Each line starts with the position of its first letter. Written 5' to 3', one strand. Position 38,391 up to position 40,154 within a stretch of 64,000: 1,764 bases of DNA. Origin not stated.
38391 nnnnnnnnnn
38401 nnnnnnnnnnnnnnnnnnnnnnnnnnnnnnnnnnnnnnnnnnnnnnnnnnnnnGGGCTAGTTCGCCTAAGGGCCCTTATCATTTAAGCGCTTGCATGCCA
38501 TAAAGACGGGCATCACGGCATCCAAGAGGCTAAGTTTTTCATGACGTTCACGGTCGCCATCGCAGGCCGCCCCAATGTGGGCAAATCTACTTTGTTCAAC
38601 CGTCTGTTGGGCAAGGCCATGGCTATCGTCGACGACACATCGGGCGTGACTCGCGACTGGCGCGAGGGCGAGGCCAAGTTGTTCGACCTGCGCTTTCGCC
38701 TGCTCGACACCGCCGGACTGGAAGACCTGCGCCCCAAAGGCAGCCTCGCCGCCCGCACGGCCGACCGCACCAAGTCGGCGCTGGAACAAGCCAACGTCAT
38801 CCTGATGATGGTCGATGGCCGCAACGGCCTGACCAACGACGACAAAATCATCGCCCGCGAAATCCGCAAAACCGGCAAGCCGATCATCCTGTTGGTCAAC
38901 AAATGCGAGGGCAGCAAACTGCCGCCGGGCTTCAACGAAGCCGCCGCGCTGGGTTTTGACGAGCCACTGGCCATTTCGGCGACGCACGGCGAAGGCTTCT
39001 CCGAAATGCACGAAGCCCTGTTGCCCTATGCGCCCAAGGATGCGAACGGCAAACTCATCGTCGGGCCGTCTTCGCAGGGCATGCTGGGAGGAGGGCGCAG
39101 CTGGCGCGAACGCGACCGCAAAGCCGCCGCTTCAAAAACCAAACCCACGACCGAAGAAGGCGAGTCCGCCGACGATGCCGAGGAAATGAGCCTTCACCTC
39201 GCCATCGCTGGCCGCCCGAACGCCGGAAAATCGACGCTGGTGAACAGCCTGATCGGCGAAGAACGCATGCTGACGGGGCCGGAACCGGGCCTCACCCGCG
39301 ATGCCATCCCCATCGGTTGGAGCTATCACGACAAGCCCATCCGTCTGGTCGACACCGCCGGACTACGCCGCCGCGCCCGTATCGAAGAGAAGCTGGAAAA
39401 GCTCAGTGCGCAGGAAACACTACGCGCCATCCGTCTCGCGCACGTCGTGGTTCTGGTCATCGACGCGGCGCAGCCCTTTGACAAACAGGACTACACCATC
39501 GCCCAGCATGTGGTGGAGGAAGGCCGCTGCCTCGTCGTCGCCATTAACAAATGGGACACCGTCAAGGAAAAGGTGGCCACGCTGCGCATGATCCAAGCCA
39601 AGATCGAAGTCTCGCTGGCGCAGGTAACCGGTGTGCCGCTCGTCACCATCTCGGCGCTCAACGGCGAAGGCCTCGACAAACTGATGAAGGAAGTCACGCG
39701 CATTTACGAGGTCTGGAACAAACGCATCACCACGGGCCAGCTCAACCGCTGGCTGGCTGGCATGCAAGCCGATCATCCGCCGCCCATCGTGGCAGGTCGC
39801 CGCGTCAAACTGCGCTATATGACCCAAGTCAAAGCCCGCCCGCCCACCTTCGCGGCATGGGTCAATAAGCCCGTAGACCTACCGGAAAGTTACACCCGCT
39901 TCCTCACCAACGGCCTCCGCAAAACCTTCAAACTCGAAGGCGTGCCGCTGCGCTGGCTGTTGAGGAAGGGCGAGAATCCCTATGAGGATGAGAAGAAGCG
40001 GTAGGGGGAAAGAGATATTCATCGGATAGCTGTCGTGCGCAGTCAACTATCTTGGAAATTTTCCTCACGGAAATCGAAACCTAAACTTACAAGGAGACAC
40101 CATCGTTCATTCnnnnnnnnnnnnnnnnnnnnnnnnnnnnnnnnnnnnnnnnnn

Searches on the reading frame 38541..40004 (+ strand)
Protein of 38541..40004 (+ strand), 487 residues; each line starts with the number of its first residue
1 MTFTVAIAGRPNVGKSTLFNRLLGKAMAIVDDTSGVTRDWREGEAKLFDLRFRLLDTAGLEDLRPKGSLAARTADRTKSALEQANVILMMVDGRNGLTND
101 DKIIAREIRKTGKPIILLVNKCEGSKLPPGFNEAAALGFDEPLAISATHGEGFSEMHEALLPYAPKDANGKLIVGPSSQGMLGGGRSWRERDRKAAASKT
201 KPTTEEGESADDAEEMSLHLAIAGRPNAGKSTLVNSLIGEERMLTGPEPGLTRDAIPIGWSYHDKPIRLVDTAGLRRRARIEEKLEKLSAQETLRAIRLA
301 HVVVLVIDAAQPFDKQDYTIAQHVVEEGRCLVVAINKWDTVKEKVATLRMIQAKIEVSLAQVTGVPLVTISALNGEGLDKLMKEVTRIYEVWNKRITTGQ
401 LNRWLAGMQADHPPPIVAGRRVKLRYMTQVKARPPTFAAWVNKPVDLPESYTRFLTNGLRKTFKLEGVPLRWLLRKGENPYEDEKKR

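Call 4: search_protein_families(library=pfam, proteins=[window:38541-40004:+], max_evalue=1)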
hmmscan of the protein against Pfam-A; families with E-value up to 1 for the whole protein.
window:38541-40004:+ (487 aa): 34 families (the best 25 are shown)
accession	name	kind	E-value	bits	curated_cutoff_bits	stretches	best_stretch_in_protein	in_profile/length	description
PF01926.29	MMR_HSR1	-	6.5e-53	178.1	21.9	2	4-121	1-113/113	50S ribosome-binding GTPase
PF14714.11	KH_dom-like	-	8.7e-31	106.5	27.3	1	395-475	1-81/81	KH-domain-like of EngA bacterial GTPase enzymes, C-terminal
PF02421.24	FeoB_N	-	9.2e-28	97.2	27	2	219-384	2-155/156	Ferrous iron transport protein B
PF00009.33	GTP_EFTU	-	3.8e-22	79.2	26.5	2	220-388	6-185/188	Elongation factor Tu GTP binding domain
PF00350.29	Dynamin_N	-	6.3e-16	59.3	27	4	221-249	2-30/168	Dynamin family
PF04548.22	AIG1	-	5.1e-10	39.5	27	2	221-324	4-107/212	AIG1 family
PF03193.22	RsgA_GTPase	-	1.1e-09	38.8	30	3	4-37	108-141/174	RsgA GTPase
PF03308.22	MeaB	-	2.7e-07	30.3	23.1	1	322-394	167-240/273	Methylmalonyl Co-A mutase-associated GTPase MeaB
PF00071.28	Ras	-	8.8e-07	29.1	21.6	2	6-74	3-72/162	Ras family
PF08477.19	Roc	-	3.8e-06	27.6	27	1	5-122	2-118/119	Ras of Complex, Roc, domain of DAPkinase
PF00005.33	ABC_tran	-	3.6e-05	24.8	25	1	219-244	13-38/137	ABC transporter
PF01580.24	FtsK_SpoIIIE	-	5.7e-05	23.1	24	1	212-238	34-60/221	FtsK/SpoIIIE family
PF03266.21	NTPase_1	-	0.00015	22.1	23.9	1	5-26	2-23/168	NTPase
PF00025.27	Arf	-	0.00032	20.7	22.3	0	215-252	12-49/174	ADP-ribosylation factor family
PF00735.24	Septin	-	0.00042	20.1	26.2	1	215-241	2-28/280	Septin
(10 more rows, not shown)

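Call 12: find_related_loci(query=window:38541-40001:+, collection=genome_contigs, flank=6000)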
Query window:38541-40001:+ (487 aa) in genome_contigs; peptide patterns used: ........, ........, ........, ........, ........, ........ (x = any residue, [..] = any of these).
125 stretches matched a pattern; 27 encode a relative of the query (tblastn E <= 1e-3); 27 distinct loci.
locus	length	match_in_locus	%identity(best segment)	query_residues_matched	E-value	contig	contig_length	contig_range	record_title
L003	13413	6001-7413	69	1-485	0e+0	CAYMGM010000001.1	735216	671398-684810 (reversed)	MAG TPA_asm: uncultured Rhodospirillaceae bacterium isolate SRP216815_co1_251 genome assembly, contig: NODE_1_length_735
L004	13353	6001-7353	66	2-487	0e+0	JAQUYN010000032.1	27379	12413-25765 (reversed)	MAG: Alphaproteobacteria bacterium isolate STD2_238 NODE_6173_length_27379_cov_4.003413_Sandtown_D2, whole genome shotgu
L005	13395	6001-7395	64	1-486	0e+0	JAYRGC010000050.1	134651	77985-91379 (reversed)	MAG: Alphaproteobacteria bacterium isolate SH_SHASGE3bin.4 k141_1263734, whole genome shotgun sequence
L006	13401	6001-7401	50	5-481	4e-152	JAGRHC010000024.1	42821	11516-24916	MAG: Alphaproteobacteria bacterium isolate HKST-UBA19 2011-04-20_1_(paired)_contig_53746, whole genome shotgun sequence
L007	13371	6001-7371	51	1-487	2e-150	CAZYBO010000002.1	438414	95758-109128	MAG TPA_asm: uncultured Rickettsiales bacterium isolate SRP302895_co1_247 genome assembly, contig: NODE_22_length_438414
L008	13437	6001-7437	48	1-486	2e-144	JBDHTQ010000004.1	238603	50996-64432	MAG: Bdellovibrionales bacterium isolate AS-MICRO-OLR.46 NODE_82_length_238603_cov_11.530514, whole genome shotgun seque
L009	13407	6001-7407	48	2-485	3e-144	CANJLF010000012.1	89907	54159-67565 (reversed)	MAG: Candidatus Marinimicrobia bacterium isolate RH-23may17-65 genome assembly, contig: RH-23may17-C1754, whole genome s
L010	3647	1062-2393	47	1-485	1e-144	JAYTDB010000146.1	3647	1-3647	MAG: Rickettsiales bacterium isolate GFS_1653 GFS_1653_145, whole genome shotgun sequence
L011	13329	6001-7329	48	1-483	8e-135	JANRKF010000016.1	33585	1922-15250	MAG: Alphaproteobacteria bacterium isolate bins.82 k141_3409612, whole genome shotgun sequence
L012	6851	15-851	52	3-484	4e-93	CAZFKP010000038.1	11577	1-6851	MAG TPA_asm: uncultured Rickettsiales bacterium isolate SRP287051_co1_173 genome assembly, contig: NODE_7312_length_1157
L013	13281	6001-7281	35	4-475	5e-86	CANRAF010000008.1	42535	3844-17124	MAG: uncultured Bacilli bacterium isolate Lapin-016__bin64 genome assembly, contig: Lapin-016__NODE_746_length_42535_cov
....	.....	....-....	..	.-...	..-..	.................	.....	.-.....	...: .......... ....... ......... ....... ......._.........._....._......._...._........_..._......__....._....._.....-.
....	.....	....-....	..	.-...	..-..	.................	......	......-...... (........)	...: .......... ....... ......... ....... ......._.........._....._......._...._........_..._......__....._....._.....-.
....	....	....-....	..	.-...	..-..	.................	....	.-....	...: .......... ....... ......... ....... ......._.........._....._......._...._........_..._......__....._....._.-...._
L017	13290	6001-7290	32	4-478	1e-81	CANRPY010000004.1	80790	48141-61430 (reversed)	MAG: uncultured Bacilli bacterium isolate Lapin-018__bin50 genome assembly, contig: Lapin-018__NODE_228_length_80790_cov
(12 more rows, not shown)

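Call 28: find_homologous_proteins(query=window:38541-40001:+, max_evalue=1e-150)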
Query window:38541-40001:+ (487 aa): 802 proteins with E <= 1e-150 among 8000 candidates; the best 120 are listed.
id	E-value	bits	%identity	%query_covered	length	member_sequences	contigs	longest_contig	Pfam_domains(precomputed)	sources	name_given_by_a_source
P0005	0.0e+0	1087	100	100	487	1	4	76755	PF01926.30,PF08477.20,PF00350.30,PF02421.25,PF00009.34,PF03193.23,PF03308.23,PF14714.12,PF04548.23,PF00071.29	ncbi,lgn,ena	-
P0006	1.8e-246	837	78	100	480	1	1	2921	PF01926.30,PF00350.30,PF02421.25,PF00009.34,PF03193.23,PF03308.23,PF14714.12,PF04548.23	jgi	jgi:GTP-binding protein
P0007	2.6e-241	820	78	100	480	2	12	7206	PF01926.30,PF03266.22,PF00350.30,PF02421.25,PF00009.34,PF03193.23,PF03308.23,PF14714.12,PF04548.23,PF00071.29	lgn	-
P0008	8.4e-237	805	75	100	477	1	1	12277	PF01926.30,PF00350.30,PF02421.25,PF00009.34,PF03193.23,PF03308.23,PF14714.12,PF04548.23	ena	-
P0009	2.3e-233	793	71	100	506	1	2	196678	PF01926.30,PF00025.28,PF08477.20,PF00350.30,PF02421.25,PF00009.34,PF03193.23,PF03308.23,PF14714.12,PF04548.23,PF00071.29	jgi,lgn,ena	jgi:GTP-binding protein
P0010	4.1e-229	779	71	100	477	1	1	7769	PF01926.30,PF08477.20,PF00350.30,PF02421.25,PF00009.34,PF03193.23,PF03308.23,PF14714.12,PF04548.23,PF00071.29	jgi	jgi:GTPase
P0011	4.6e-229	779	72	100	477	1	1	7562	PF01926.30,PF00025.28,PF08477.20,PF00350.30,PF03193.23,PF04548.23,PF00005.34,PF02421.25,PF00009.34,PF03308.23,PF14714.12,PF01580.25,PF00071.29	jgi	jgi:GTP-binding protein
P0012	5.5e-228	776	71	100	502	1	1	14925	PF01926.30,PF00025.28,PF08477.20,PF00350.30,PF02421.25,PF00009.34,PF03193.23,PF03308.23,PF14714.12,PF04548.23,PF00071.29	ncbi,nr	ncbi:MAG: ribosome biogenesis GTPase Der [Alphaproteobacteria bacterium]|nr:ribosome biogenesis GTPa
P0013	2.8e-227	773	72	99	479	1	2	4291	PF01926.30,PF00025.28,PF08477.20,PF00350.30,PF13401.13,PF03193.23,PF04548.23,PF02421.25,PF00009.34,PF03308.23,PF14714.12,PF00071.29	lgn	-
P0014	2.4e-226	770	72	99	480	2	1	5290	PF01926.30,PF00025.28,PF08477.20,PF00350.30,PF03193.23,PF04548.23,PF00005.34,PF02421.25,PF00009.34,PF03308.23,PF14714.12,PF00071.29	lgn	-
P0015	6.8e-226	769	70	100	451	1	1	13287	PF01926.30,PF00025.28,PF08477.20,PF00350.30,PF03193.23,PF04548.23,PF00005.34,PF02421.25,PF00009.34,PF03308.23,PF14714.12,PF00071.29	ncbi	-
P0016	1.6e-224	764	71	100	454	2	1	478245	PF01926.30,PF08477.20,PF00350.30,PF02421.25,PF00009.34,PF03193.23,PF03308.23,PF14714.12,PF04548.23,PF00071.29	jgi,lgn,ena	-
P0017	3.6e-224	763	70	100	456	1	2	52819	PF01926.30,PF00025.28,PF08477.20,PF00350.30,PF02421.25,PF00009.34,PF03193.23,PF03308.23,PF14714.12,PF04548.23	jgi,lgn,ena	jgi:GTP-binding protein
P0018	1.1e-222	758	69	100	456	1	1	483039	PF01926.30,PF00025.28,PF08477.20,PF00350.30,PF03193.23,PF04548.23,PF02421.25,PF00009.34,PF03308.23,PF14714.12,PF01580.25,PF00071.29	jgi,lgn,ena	jgi:GTP-binding protein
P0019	1.0e-220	752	70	99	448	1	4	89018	PF01926.30,PF08477.20,PF00350.30,PF02421.25,PF00009.34,PF03193.23,PF14714.12,PF04548.23,PF00071.29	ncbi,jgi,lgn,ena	-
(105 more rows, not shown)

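Call 30: find_encoding_contigs(protein=P0007, flank=6000, max_places=4)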
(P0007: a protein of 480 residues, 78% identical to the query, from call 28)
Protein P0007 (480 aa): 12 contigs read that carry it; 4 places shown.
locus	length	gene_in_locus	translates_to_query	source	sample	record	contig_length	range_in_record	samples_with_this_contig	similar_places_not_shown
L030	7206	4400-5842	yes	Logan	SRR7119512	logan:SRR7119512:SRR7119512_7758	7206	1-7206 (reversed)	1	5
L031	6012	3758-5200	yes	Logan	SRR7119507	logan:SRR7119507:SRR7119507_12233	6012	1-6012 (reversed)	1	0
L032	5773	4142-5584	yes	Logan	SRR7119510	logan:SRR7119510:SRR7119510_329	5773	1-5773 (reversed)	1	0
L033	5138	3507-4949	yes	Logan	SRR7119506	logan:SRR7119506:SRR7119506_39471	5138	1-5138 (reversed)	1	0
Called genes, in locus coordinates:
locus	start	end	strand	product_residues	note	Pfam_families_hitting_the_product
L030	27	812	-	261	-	PF02826:2-Hacid_dh_C (weak), PF03446:NAD_binding_2 (faint), PF03807:F420_oxidored (weak), PF02153:PDH_N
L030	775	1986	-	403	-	PF01979:Amidohydro_1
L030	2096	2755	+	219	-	PF10858:DUF2659 (weak), PF09976:TPR_21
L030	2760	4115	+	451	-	PF01011:PQQ (faint), PF25293:Beta-prop_EMC1_N (faint), PF13360:PQQ_2, PF13570:Beta-prop_ACSF4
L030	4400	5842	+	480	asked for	PF00071:Ras (faint), PF01926:MMR_HSR1, PF02421:FeoB_N, PF01926:MMR_HSR1, PF02421:FeoB_N, PF04548:AIG1 (weak), PF00009:GTP_EFTU, PF14714:KH_dom-like, +4 more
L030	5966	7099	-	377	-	PF08032:SpoU_sub_bind, PF00588:SpoU_methylase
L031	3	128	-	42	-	?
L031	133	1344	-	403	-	PF01979:Amidohydro_1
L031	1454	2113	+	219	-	PF10858:DUF2659 (weak), PF09976:TPR_21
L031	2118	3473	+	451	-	PF01011:PQQ (faint), PF25293:Beta-prop_EMC1_N (faint), PF13360:PQQ_2, PF13570:Beta-prop_ACSF4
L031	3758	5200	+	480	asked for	PF00071:Ras (faint), PF01926:MMR_HSR1, PF02421:FeoB_N, PF01926:MMR_HSR1, PF02421:FeoB_N, PF04548:AIG1 (weak), PF00009:GTP_EFTU, PF14714:KH_dom-like, +4 more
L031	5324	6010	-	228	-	?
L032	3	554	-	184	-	?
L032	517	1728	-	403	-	PF01979:Amidohydro_1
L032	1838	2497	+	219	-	PF10858:DUF2659 (weak), PF09976:TPR_21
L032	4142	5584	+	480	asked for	PF00071:Ras (faint), PF01926:MMR_HSR1, PF02421:FeoB_N, PF01926:MMR_HSR1, PF02421:FeoB_N, PF04548:AIG1 (weak), PF00009:GTP_EFTU, PF14714:KH_dom-like, +4 more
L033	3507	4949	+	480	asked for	PF00071:Ras (faint), PF01926:MMR_HSR1, PF02421:FeoB_N, PF01926:MMR_HSR1, PF02421:FeoB_N, PF04548:AIG1 (weak), PF00009:GTP_EFTU, PF14714:KH_dom-like, +4 more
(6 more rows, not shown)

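Call 31: find_encoding_contigs(protein=P0008, flank=6000, max_places=3)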
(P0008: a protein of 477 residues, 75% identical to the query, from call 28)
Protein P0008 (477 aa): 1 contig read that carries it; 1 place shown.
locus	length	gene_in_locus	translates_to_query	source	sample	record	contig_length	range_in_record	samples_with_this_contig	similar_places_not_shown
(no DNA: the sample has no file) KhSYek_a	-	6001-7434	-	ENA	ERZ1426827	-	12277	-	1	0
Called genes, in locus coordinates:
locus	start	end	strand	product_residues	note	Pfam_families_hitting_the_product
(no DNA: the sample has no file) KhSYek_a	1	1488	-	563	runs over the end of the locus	PF00672:HAMP, PF00015:MCPsignal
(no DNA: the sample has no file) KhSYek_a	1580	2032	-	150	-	PF17200:sCache_2, PF08269:dCache_2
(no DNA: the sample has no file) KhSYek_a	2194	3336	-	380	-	PF22643:NagA_N (weak), PF01979:Amidohydro_1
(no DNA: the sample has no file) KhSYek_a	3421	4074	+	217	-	PF09976:TPR_21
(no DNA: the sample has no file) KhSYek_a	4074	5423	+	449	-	PF01011:PQQ (faint), PF25293:Beta-prop_EMC1_N (faint), PF13360:PQQ_2, PF13570:Beta-prop_ACSF4, PF13360:PQQ_2 (weak)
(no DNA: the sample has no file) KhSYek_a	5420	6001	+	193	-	-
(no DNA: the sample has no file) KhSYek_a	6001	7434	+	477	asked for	PF00350:Dynamin_N (faint), PF01926:MMR_HSR1, PF02421:FeoB_N, PF03193:RsgA_GTPase (faint), PF01926:MMR_HSR1, PF02421:FeoB_N, PF00009:GTP_EFTU, PF14714:KH_dom-like, +2 more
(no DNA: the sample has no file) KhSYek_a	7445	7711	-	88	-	-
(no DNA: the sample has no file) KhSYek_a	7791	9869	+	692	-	PF11412:DsbD_N, PF28432:DUF8393, PF02683:DsbD_TM, PF13899:Thioredoxin_7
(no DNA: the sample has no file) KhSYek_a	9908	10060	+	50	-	-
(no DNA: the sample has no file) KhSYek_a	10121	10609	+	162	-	-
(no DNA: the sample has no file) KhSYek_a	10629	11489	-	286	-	PF13302:Acetyltransf_3 (weak), PF00583:Acetyltransf_1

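Call 32: find_encoding_contigs(protein=P0006, flank=6000, max_places=3)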
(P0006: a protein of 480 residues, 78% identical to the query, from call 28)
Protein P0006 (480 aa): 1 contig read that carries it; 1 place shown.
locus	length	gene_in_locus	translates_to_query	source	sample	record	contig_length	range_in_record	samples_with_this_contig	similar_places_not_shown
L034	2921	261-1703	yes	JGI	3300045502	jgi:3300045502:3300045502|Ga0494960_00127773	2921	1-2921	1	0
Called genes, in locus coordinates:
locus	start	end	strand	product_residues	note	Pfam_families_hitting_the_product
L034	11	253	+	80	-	PF13360:PQQ_2 (weak)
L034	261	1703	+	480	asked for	PF00350:Dynamin_N (faint), PF01926:MMR_HSR1, PF02421:FeoB_N, PF00009:GTP_EFTU, PF01926:MMR_HSR1, PF02421:FeoB_N, PF04548:AIG1 (weak), PF14714:KH_dom-like, +2 more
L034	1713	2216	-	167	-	-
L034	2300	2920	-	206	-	?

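Call 84: search_protein_families(library=pfam, proteins=[L003:4899-5396:+, L003:5445-5864:-, L004:4072-5016:-, L004:5193-5804:+, L007:5268-5831:-, L034:1713-2216:-], max_evalue=0.01)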
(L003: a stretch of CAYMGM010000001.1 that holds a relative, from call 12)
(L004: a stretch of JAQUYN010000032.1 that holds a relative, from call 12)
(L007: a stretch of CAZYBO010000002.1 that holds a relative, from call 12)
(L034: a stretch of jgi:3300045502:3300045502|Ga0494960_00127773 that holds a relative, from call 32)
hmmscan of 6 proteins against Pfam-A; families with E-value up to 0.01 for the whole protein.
L003:4899-5396:+ (165 aa): 0 families

L003:5445-5864:- (139 aa): 0 families

L004:4072-5016:- (314 aa): 10 families
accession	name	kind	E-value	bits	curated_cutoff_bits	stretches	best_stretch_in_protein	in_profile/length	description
PF01370.27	Epimerase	-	1.2e-29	103.9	20.9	1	4-226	1-231/240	NAD dependent epimerase/dehydratase family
PF13460.12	NAD_binding_10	-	7e-13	49.3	27.2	1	8-173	1-146/184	NAD(P)H-binding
PF16363.11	GDP_Man_Dehyd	-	3.8e-11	43.5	27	1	5-308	1-329/332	GDP-mannose 4,6 dehydratase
PF01073.25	3Beta_HSD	-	5.9e-11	42.4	22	1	5-192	1-200/280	3-beta hydroxysteroid dehydrogenase/isomerase family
PF04321.23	RmlD_sub_bind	-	5.1e-09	36.1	27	1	3-186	2-163/287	RmlD substrate binding domain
PF07993.18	NAD_binding_4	-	1.4e-08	34.7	20.1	1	58-184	83-218/258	Male sterility protein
PF05368.20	NmrA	-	1.7e-07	31.6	27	1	3-119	4-109/298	NmrA-like family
PF02719.21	Polysacc_synt_2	-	6.7e-06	25.9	20.2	1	4-116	1-128/293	Polysaccharide biosynthesis protein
PF08659.16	KR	-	0.00045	20.6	22.6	1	4-40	3-47/180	KR domain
PF00106.31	adh_short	-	0.0014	18.5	26.6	1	3-42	2-41/195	short chain dehydrogenase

L004:5193-5804:+ (203 aa): 0 families

L007:5268-5831:- (187 aa): 0 families

L034:1713-2216:- (167 aa): 0 families
